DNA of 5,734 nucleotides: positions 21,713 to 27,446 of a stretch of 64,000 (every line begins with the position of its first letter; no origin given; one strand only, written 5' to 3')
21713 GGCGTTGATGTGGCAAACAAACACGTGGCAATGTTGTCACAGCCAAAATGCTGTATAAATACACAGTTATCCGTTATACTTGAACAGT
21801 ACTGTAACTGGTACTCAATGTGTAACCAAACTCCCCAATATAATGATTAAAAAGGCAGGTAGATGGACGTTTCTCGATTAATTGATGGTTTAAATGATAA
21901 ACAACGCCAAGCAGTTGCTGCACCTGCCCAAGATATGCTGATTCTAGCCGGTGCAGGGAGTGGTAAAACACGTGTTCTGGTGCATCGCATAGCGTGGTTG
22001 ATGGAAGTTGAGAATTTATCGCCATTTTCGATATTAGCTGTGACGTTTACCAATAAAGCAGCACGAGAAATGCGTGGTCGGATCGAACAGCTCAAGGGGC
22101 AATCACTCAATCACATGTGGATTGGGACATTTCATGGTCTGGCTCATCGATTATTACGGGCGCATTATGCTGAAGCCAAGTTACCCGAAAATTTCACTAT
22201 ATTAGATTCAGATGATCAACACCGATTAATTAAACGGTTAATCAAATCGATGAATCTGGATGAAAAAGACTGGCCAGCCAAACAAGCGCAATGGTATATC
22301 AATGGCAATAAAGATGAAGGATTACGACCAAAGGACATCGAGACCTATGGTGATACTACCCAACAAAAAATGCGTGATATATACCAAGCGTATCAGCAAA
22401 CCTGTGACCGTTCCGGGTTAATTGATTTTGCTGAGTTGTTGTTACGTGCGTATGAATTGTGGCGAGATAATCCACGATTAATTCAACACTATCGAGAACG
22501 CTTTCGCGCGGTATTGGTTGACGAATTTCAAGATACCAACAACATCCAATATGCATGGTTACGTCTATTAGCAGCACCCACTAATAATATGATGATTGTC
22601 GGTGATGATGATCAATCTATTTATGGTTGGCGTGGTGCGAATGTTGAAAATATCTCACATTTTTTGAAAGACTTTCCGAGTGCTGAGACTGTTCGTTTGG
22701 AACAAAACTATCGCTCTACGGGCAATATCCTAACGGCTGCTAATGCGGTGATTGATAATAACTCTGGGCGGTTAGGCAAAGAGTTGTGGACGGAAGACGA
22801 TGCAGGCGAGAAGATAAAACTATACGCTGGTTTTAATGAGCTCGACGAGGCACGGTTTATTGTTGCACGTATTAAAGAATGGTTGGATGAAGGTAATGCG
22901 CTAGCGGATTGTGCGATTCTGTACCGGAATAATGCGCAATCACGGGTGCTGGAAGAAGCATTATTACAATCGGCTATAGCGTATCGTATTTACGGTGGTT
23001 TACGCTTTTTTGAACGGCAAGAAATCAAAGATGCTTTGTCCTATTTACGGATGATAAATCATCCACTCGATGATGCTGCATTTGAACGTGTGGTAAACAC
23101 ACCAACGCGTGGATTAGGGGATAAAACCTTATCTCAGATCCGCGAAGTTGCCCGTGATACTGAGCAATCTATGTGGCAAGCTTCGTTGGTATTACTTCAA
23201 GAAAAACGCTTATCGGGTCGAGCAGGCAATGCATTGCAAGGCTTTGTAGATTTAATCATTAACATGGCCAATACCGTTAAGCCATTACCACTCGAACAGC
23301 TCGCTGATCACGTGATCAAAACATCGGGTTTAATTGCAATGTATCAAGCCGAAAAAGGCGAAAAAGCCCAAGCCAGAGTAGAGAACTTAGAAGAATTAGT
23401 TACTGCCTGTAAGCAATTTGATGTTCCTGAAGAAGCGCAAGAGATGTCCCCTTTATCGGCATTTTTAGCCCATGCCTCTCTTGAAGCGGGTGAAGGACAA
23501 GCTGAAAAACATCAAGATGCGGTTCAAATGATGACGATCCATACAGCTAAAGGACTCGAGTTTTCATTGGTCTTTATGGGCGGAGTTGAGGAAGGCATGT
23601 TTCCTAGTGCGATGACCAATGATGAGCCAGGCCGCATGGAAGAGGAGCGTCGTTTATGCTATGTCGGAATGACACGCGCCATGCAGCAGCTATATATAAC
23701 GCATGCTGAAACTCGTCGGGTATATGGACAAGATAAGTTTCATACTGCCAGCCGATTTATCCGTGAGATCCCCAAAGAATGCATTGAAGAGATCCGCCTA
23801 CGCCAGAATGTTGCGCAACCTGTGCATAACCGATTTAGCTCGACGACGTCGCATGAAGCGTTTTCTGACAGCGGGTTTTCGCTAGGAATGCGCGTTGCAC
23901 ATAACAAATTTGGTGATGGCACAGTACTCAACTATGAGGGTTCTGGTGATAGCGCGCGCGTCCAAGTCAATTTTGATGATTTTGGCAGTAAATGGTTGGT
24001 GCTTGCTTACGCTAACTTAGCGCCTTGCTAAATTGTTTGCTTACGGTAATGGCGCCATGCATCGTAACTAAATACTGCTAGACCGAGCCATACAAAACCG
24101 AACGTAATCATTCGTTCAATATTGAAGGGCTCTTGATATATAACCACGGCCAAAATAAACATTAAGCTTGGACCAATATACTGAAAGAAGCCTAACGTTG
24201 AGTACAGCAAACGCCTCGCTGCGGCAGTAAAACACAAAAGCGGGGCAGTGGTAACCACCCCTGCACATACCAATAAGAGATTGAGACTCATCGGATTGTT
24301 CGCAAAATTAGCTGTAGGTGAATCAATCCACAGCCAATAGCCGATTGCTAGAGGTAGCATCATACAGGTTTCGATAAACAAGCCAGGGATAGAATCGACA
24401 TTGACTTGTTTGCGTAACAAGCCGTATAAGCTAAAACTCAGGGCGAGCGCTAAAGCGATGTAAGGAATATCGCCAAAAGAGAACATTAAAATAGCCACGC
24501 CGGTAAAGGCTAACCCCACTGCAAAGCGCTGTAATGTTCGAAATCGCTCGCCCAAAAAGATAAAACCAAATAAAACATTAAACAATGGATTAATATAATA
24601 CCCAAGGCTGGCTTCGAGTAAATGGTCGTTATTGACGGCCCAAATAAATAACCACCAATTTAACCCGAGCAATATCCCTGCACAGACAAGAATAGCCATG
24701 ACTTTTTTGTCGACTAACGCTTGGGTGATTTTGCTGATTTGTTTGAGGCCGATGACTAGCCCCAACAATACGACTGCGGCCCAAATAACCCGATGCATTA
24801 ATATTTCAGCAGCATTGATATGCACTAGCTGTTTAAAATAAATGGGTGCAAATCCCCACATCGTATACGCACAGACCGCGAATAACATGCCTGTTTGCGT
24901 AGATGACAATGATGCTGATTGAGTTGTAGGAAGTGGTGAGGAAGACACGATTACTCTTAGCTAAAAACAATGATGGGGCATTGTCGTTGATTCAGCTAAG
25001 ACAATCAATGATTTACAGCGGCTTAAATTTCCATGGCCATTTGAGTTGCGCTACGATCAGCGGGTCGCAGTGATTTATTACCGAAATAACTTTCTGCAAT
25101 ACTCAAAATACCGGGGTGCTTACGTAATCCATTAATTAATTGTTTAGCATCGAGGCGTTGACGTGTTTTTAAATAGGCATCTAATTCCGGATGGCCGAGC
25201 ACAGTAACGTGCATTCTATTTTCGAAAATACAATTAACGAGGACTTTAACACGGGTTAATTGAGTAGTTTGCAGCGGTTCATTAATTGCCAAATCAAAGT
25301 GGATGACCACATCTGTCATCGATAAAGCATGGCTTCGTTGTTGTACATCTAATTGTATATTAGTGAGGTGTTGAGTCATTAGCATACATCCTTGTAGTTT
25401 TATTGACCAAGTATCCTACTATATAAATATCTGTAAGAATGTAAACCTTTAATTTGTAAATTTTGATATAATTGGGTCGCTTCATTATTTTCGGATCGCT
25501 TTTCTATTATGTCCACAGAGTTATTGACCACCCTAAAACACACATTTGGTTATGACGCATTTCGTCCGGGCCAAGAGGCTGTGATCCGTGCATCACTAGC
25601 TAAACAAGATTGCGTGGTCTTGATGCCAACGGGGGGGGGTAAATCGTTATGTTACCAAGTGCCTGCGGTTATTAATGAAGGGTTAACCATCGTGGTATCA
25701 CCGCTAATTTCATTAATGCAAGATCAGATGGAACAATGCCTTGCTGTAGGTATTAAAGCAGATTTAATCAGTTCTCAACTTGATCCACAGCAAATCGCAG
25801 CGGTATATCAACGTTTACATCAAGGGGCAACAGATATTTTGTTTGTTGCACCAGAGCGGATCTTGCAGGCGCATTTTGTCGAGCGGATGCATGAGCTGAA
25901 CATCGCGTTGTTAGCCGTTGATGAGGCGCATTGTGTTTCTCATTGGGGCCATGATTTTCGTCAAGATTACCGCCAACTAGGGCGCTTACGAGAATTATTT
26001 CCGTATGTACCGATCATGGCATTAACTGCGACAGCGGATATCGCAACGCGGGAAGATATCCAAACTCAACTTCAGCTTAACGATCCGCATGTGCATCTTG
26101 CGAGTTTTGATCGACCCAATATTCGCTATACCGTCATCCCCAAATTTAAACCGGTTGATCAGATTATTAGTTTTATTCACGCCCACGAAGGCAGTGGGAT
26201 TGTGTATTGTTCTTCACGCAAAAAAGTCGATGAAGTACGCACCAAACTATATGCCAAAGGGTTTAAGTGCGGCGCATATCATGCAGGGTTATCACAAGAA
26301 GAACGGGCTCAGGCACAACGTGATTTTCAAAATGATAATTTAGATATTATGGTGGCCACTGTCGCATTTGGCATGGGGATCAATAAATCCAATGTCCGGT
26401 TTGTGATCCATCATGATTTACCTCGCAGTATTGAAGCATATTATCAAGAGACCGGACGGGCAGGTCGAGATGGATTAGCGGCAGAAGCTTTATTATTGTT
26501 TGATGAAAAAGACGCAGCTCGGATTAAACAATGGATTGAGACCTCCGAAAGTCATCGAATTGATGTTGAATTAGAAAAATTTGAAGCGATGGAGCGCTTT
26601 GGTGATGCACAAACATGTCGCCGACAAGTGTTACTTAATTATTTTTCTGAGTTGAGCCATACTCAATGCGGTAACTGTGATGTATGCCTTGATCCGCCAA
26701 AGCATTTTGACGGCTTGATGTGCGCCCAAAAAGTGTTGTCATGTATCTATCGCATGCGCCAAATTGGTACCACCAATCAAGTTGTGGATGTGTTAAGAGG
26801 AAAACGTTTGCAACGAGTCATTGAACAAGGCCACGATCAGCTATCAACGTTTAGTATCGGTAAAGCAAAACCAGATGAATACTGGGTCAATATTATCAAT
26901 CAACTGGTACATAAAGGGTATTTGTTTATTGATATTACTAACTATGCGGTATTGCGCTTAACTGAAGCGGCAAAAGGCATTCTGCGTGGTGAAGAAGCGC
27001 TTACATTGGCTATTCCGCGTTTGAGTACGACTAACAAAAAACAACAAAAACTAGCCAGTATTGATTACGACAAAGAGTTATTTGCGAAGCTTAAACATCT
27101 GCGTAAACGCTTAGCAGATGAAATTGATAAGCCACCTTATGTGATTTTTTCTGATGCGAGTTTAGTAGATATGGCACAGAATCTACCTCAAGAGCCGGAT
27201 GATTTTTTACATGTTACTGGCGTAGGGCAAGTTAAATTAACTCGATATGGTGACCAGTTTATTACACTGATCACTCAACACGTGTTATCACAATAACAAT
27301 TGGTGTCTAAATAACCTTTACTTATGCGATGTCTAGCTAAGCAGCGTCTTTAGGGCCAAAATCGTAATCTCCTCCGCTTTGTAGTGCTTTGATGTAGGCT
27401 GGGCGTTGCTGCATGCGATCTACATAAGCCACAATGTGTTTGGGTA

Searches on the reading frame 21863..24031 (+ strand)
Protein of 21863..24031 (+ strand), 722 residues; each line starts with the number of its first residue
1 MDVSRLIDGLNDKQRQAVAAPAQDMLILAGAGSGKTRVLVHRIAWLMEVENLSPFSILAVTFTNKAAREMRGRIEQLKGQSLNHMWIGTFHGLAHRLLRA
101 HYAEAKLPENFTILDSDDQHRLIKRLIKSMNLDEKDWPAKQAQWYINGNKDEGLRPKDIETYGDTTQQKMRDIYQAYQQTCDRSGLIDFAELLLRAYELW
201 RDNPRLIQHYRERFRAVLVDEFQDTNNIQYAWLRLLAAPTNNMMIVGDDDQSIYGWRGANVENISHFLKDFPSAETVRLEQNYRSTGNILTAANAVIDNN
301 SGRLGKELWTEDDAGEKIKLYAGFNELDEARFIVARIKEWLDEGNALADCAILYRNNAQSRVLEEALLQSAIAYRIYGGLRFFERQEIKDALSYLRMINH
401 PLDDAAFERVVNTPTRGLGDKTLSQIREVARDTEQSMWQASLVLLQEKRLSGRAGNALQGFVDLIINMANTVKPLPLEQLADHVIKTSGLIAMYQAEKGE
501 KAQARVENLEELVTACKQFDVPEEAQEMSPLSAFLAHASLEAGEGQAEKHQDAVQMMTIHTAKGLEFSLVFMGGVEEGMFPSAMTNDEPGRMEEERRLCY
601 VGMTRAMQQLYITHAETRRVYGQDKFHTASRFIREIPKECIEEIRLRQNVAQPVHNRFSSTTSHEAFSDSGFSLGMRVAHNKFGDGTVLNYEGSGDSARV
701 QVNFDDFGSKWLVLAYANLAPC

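Call 53: search_protein_families(library=pfam, proteins=[window:21863-24031:+], max_evalue=0.00001)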
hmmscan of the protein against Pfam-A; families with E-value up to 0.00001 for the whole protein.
window:21863-24031:+ (722 aa): 6 families
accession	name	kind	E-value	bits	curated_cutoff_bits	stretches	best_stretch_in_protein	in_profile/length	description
PF00580.27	UvrD-helicase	-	6.2e-96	321.7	23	1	10-272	1-271/271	UvrD/REP helicase N-terminal domain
PF13361.12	UvrD_C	-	5e-79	266.7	25.6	1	277-616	1-349/350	UvrD-like helicase C-terminal domain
PF13245.12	AAA_19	-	3e-23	82.9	25.1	1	14-255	1-132/134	AAA domain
PF21196.3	PcrA_UvrD_tudor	-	2.1e-08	34.3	23.9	1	675-717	2-44/48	PcrA/UvrD tudor domain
PF13538.12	UvrD_C_2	-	6.7e-08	32.7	27.4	1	557-612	5-51/52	UvrD-like helicase C-terminal domain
PF13604.12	AAA_30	-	1e-05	25.8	27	0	10-75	2-67/191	AAA domain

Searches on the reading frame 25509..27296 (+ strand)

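Call 53: search_protein_families(library=pfam, proteins=[window:25509-27296:+], max_evalue=0.00001)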
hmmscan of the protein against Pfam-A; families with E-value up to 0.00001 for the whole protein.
window:25509-27296:+ (595 aa): 5 families
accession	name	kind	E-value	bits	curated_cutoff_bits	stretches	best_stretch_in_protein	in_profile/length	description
PF09382.16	RQC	-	2.1e-33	115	23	1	396-505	1-110/114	RQC domain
PF00270.35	DEAD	-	7.9e-28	97.7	26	1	19-182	1-165/167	DEAD/DEAH box helicase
PF00271.37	Helicase_C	-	6.2e-26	91.2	23.5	1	215-322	5-110/110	Helicase conserved C-terminal domain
PF00570.28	HRDC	-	5.1e-20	71.6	23.8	1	522-588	2-68/68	HRDC domain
PF16124.10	RecQ_Zn_bind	-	7.3e-15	55.9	25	1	334-394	2-66/66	RecQ zinc-binding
